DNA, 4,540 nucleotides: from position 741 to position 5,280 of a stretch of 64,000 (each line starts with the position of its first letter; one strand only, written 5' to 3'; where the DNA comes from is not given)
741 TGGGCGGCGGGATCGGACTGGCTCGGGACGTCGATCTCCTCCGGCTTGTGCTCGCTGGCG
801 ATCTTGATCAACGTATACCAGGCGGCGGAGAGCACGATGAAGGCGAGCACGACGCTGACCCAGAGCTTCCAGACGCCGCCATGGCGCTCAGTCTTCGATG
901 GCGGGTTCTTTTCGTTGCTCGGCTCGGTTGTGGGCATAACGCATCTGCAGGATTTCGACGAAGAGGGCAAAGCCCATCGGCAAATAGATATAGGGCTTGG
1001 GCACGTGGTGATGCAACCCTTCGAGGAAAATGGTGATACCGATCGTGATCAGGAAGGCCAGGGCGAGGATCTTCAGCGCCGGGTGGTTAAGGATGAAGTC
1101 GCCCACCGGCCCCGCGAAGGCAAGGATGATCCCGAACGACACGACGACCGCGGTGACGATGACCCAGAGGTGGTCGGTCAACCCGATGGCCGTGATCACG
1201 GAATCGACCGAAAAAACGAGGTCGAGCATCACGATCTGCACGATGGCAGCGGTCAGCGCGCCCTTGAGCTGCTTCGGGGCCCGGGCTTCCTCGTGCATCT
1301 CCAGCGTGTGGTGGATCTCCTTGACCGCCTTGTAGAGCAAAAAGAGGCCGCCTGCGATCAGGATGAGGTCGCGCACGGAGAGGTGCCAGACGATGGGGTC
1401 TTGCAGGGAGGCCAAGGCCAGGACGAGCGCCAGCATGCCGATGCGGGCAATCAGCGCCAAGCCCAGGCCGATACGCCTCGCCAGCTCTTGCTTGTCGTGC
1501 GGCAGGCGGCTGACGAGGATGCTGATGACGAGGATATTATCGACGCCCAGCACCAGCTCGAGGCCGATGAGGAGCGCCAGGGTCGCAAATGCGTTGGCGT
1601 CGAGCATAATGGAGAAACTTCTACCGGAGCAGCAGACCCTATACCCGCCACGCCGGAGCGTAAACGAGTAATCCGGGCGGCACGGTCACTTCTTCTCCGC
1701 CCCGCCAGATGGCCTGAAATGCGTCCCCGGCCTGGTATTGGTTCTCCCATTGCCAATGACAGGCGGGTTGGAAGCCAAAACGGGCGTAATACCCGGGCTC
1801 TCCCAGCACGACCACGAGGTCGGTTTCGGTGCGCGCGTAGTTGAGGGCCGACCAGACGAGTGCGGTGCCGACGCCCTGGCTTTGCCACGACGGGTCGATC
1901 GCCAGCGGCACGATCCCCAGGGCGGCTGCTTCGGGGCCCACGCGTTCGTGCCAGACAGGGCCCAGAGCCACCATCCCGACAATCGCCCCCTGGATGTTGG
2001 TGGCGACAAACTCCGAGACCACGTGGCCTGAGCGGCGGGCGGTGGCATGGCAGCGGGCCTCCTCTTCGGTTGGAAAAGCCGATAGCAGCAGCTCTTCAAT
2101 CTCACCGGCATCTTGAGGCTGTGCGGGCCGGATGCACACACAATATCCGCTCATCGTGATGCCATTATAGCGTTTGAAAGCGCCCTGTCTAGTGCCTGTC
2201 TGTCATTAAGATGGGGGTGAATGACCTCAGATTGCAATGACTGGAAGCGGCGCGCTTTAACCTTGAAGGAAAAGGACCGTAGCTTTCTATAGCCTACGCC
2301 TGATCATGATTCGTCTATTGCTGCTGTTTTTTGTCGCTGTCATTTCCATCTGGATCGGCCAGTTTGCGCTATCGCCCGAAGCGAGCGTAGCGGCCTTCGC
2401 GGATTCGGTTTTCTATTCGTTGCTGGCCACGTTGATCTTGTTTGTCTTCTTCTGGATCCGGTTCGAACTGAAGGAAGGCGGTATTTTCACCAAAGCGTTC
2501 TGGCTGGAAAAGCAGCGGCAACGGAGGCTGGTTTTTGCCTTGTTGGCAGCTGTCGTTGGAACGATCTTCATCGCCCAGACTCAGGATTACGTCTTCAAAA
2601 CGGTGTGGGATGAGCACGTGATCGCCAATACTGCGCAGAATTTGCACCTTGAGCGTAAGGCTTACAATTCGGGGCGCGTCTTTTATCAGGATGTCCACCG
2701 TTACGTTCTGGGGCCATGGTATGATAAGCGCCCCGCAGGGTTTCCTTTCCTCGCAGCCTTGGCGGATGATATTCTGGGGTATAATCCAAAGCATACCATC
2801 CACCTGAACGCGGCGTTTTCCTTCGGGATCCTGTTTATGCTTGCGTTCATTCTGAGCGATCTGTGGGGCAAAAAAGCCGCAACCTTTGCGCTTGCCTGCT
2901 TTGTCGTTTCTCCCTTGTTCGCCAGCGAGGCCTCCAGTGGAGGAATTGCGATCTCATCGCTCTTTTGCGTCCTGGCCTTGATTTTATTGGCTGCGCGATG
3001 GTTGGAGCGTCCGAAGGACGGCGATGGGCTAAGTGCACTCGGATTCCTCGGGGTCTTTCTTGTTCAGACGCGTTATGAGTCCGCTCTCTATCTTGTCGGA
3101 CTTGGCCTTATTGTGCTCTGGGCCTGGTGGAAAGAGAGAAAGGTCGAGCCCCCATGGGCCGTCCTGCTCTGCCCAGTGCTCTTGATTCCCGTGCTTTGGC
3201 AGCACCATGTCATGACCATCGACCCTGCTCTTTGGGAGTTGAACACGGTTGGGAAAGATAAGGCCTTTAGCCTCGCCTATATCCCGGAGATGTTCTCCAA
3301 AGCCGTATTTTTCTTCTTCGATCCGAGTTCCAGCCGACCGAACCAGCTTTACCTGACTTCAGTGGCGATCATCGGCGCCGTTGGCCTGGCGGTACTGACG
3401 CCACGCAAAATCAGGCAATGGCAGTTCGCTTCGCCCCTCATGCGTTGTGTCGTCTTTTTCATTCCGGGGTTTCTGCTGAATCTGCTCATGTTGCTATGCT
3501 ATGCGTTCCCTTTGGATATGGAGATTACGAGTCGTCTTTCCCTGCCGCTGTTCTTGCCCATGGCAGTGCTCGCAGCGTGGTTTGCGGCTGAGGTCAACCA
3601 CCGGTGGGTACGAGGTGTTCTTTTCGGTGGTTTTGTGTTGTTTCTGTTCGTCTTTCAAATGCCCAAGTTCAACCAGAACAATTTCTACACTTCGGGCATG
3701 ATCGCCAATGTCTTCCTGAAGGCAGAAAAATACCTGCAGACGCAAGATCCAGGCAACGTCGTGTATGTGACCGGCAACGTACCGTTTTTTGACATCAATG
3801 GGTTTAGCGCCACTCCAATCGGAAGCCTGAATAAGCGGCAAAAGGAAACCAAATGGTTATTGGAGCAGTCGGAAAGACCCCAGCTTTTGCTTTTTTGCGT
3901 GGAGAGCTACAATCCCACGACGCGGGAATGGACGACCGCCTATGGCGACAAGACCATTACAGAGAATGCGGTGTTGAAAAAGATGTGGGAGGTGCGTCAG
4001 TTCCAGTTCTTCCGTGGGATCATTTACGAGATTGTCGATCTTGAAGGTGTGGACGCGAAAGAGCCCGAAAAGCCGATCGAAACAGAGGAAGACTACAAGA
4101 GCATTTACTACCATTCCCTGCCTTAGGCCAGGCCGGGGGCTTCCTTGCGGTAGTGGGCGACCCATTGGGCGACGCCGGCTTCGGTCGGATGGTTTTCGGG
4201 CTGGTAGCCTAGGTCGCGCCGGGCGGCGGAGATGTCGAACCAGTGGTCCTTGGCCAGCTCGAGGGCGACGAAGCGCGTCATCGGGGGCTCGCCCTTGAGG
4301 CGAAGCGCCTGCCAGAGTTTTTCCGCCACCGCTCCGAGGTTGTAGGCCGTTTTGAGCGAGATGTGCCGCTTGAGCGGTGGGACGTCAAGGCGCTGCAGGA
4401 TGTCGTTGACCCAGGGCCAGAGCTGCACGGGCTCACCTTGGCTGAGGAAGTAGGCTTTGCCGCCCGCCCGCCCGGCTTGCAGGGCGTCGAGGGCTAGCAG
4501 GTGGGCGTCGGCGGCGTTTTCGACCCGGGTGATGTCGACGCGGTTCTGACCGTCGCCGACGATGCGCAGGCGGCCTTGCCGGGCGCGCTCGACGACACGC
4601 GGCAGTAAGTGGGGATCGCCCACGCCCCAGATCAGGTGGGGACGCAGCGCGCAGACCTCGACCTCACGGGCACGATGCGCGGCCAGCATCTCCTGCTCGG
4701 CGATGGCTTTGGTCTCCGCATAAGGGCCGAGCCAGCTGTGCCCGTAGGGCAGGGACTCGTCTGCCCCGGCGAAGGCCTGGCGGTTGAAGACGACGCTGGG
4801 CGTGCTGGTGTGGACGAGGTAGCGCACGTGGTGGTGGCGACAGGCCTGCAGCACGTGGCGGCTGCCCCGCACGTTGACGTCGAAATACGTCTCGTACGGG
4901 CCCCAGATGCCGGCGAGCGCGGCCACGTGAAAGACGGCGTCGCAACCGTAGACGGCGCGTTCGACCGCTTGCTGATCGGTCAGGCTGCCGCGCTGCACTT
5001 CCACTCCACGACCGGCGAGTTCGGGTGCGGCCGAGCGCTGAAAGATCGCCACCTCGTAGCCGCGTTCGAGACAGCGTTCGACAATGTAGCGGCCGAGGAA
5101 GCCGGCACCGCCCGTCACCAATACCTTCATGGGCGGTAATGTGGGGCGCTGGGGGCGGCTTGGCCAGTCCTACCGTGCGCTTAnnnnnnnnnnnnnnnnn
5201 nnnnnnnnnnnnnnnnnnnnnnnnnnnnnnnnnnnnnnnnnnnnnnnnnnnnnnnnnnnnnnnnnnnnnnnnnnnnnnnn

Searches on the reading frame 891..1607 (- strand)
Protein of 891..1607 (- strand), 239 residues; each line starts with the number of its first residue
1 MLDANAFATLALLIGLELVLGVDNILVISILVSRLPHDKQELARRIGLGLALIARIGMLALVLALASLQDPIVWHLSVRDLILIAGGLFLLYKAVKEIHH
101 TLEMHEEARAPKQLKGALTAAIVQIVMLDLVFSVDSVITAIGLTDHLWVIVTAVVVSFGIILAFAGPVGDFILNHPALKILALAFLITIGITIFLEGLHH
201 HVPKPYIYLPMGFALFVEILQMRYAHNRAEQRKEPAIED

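Call 35: search_protein_families(library=pfam, proteins=[window:891-1607:-], max_evalue=0.0001)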
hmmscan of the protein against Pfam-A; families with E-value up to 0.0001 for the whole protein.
window:891-1607:- (239 aa): 1 family
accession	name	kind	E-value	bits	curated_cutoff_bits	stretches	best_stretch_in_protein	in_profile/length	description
PF03741.22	TerC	-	6.1e-44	150.3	27.8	1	13-196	3-177/178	Integral membrane protein TerC family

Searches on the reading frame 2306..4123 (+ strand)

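Call 35: search_protein_families(library=pfam, proteins=[window:2306-4123:+], max_evalue=0.0001)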
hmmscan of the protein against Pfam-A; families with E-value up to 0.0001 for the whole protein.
window:2306-4123:+ (606 aa): 1 family
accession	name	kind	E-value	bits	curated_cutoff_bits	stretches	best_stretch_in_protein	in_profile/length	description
PF13231.12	PMT_2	-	3.1e-06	27.9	26.1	1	142-298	2-159/160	Dolichyl-phosphate-mannose-protein mannosyltransferase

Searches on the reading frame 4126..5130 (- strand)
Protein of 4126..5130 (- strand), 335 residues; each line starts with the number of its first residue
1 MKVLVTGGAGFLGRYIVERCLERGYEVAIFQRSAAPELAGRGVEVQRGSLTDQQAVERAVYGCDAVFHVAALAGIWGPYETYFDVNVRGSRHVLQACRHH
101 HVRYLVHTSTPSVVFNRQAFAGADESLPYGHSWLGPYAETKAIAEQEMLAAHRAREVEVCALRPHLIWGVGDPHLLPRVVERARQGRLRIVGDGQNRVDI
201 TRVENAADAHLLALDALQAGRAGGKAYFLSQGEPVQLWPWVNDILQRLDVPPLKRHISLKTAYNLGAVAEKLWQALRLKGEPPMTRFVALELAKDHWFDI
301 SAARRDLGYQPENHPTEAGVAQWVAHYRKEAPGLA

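Call 35: search_protein_families(library=pfam, proteins=[window:4126-5130:-], max_evalue=0.0001)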
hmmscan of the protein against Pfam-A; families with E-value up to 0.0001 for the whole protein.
window:4126-5130:- (335 aa): 8 families
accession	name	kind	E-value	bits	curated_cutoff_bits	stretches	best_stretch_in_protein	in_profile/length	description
PF01073.25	3Beta_HSD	-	2.2e-49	168.4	22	1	4-253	1-273/280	3-beta hydroxysteroid dehydrogenase/isomerase family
PF01370.27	Epimerase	-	2.6e-39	135.5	20.9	1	3-223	1-234/240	NAD dependent epimerase/dehydratase family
PF07993.18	NAD_binding_4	-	2.2e-20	73.4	20.1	1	54-172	80-210/258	Male sterility protein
PF16363.11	GDP_Man_Dehyd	-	3.9e-19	69.7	27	1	4-248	1-266/332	GDP-mannose 4,6 dehydratase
PF13460.12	NAD_binding_10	-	2.3e-14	54.1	27.2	1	7-148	1-131/184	NAD(P)H-binding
PF04321.23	RmlD_sub_bind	-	5.6e-12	45.8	27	1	1-250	1-233/287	RmlD substrate binding domain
PF05368.20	NmrA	-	3.3e-09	37.2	27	1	2-71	4-78/298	NmrA-like family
PF02719.21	Polysacc_synt_2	-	3.9e-07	30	20.2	1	3-112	1-130/293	Polysaccharide biosynthesis protein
